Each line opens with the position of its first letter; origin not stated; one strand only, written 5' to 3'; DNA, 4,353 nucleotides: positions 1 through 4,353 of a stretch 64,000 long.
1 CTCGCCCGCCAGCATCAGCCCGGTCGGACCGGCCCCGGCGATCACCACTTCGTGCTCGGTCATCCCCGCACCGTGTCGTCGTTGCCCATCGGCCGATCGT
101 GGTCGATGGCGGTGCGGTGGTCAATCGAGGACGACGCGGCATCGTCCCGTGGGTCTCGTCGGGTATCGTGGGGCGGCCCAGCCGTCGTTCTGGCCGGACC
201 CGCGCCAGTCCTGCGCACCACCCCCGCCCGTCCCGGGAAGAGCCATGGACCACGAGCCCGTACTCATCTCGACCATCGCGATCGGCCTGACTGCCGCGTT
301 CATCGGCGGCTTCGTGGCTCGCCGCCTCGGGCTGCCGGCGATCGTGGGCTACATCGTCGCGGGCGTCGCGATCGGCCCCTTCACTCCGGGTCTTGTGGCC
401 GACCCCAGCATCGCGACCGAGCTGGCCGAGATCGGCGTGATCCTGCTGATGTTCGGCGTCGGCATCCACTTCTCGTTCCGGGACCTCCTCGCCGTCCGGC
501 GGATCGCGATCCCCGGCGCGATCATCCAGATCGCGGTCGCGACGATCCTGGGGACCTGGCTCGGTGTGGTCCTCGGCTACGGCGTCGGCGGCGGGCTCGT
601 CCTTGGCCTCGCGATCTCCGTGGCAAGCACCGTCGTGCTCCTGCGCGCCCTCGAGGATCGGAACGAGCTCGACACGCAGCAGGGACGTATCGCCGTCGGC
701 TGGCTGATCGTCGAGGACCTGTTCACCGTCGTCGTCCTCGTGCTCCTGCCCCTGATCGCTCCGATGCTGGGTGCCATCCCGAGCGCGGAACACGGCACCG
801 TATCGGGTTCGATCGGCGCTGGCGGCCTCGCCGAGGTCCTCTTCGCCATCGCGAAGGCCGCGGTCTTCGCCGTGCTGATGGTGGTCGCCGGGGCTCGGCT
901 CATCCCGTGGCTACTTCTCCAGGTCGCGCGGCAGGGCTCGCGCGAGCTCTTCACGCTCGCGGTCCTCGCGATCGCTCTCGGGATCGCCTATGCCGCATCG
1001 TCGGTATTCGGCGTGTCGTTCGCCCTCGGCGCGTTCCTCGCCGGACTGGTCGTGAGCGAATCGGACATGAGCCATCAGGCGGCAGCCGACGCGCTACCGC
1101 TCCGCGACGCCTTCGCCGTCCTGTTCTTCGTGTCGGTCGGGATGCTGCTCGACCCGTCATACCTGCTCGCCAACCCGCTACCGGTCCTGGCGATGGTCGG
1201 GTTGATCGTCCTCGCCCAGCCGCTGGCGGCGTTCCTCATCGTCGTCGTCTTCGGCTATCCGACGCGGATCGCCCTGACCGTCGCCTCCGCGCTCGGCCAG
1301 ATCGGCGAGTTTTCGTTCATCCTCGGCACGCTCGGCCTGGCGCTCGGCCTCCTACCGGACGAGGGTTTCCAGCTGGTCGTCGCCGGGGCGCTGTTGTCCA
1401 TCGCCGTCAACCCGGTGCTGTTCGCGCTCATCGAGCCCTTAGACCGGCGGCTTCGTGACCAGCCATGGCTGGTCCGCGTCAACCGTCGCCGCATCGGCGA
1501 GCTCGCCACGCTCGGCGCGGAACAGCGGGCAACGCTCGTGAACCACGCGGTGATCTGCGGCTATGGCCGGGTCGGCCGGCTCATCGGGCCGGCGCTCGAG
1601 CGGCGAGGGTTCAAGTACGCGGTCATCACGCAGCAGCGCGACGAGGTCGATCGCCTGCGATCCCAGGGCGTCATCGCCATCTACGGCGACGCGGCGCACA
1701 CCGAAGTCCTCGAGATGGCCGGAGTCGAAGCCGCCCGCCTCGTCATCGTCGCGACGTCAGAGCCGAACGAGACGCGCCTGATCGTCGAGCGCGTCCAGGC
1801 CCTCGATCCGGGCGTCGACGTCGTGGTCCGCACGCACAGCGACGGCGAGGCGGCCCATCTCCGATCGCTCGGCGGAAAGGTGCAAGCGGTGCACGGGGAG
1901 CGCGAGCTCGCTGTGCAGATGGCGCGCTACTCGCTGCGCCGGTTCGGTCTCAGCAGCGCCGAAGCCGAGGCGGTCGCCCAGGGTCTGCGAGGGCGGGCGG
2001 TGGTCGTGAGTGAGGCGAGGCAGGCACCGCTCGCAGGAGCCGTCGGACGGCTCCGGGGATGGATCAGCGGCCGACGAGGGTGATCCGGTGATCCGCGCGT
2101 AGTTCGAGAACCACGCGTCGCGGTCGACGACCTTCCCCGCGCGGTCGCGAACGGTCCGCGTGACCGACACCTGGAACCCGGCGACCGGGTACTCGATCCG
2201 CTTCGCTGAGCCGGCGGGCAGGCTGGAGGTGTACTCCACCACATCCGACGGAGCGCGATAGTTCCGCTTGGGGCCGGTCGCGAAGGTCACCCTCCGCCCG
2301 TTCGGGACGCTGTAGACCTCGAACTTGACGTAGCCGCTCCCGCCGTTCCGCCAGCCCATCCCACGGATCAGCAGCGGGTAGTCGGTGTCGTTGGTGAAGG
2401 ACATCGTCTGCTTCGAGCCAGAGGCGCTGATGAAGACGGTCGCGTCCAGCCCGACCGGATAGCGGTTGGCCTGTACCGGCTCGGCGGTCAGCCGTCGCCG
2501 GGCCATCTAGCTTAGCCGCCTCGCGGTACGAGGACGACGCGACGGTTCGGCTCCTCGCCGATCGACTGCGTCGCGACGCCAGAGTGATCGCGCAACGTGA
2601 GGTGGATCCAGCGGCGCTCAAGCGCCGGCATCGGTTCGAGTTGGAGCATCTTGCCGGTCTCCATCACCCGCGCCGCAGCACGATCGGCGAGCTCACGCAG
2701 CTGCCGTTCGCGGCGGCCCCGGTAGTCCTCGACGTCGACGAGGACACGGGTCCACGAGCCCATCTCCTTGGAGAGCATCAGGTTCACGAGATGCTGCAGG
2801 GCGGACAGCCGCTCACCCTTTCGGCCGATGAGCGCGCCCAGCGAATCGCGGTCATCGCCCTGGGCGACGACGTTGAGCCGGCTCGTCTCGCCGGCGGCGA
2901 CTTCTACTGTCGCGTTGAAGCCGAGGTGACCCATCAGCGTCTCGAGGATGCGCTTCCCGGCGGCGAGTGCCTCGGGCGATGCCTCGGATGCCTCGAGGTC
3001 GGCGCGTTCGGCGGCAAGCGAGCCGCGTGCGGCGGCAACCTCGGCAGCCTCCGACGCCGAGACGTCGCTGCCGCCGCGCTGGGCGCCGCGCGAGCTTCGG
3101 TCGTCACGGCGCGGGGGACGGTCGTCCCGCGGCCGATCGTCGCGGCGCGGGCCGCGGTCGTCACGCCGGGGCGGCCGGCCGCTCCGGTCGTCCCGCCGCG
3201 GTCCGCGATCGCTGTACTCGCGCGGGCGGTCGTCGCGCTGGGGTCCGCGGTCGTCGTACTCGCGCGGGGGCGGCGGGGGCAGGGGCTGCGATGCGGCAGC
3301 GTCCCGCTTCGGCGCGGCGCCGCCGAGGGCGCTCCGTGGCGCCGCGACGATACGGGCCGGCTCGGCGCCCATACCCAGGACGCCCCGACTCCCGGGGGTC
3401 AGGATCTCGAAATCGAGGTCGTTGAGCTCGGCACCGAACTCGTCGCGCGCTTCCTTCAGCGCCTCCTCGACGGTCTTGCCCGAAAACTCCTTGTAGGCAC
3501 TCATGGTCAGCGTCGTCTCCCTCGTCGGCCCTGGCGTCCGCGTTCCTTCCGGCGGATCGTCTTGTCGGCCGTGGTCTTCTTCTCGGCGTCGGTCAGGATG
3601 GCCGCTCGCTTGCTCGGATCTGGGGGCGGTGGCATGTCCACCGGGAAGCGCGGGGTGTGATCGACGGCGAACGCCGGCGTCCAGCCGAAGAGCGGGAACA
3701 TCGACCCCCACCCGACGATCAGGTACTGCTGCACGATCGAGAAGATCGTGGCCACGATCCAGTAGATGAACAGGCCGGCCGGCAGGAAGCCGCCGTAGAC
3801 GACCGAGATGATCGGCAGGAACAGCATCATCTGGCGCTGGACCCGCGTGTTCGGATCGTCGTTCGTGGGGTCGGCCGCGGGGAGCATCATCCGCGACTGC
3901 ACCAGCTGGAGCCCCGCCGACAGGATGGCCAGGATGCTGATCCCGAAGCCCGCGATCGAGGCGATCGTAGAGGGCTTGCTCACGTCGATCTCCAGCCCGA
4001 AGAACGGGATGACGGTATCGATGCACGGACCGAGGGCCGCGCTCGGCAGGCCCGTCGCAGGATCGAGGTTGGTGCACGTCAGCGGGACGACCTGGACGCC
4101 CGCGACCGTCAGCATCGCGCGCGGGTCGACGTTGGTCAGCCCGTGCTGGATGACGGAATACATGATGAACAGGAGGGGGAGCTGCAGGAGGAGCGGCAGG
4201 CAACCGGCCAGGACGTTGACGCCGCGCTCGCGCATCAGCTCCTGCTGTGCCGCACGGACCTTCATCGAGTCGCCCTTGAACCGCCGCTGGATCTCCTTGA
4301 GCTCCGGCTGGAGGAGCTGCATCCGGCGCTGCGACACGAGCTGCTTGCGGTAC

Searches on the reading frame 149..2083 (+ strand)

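Call 48: search_protein_families(library=pfam, proteins=[window:149-2083:+], max_evalue=0.0001)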
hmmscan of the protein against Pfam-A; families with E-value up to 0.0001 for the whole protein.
window:149-2083:+ (644 aa): 2 families
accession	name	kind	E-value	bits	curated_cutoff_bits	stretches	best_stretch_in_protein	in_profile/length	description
PF00999.27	Na_H_Exchanger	-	7.1e-55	186.8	26.2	1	49-425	3-369/375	Sodium/hydrogen exchanger, transmembrane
PF02254.24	TrkA_N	-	2.1e-23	83.3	23.8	1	468-575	2-109/116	TrkA-N domain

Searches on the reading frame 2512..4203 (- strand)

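Call 48: search_protein_families(library=pfam, proteins=[window:2512-4203:-], max_evalue=0.0001)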
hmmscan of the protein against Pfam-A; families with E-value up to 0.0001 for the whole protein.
window:2512-4203:- (563 aa): 3 families
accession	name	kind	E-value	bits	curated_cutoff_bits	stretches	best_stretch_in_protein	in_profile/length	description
PF01424.28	R3H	-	3.4e-18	65.9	26.8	1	501-559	2-59/60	R3H domain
PF14804.11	Jag_N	-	4.3e-13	49.9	25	1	240-287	1-48/50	Jag N-terminus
PF13083.13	KH_KhpA-B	-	1.4e-07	31.8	32.1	1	431-481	16-66/73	KhpA/KhpB, KH domain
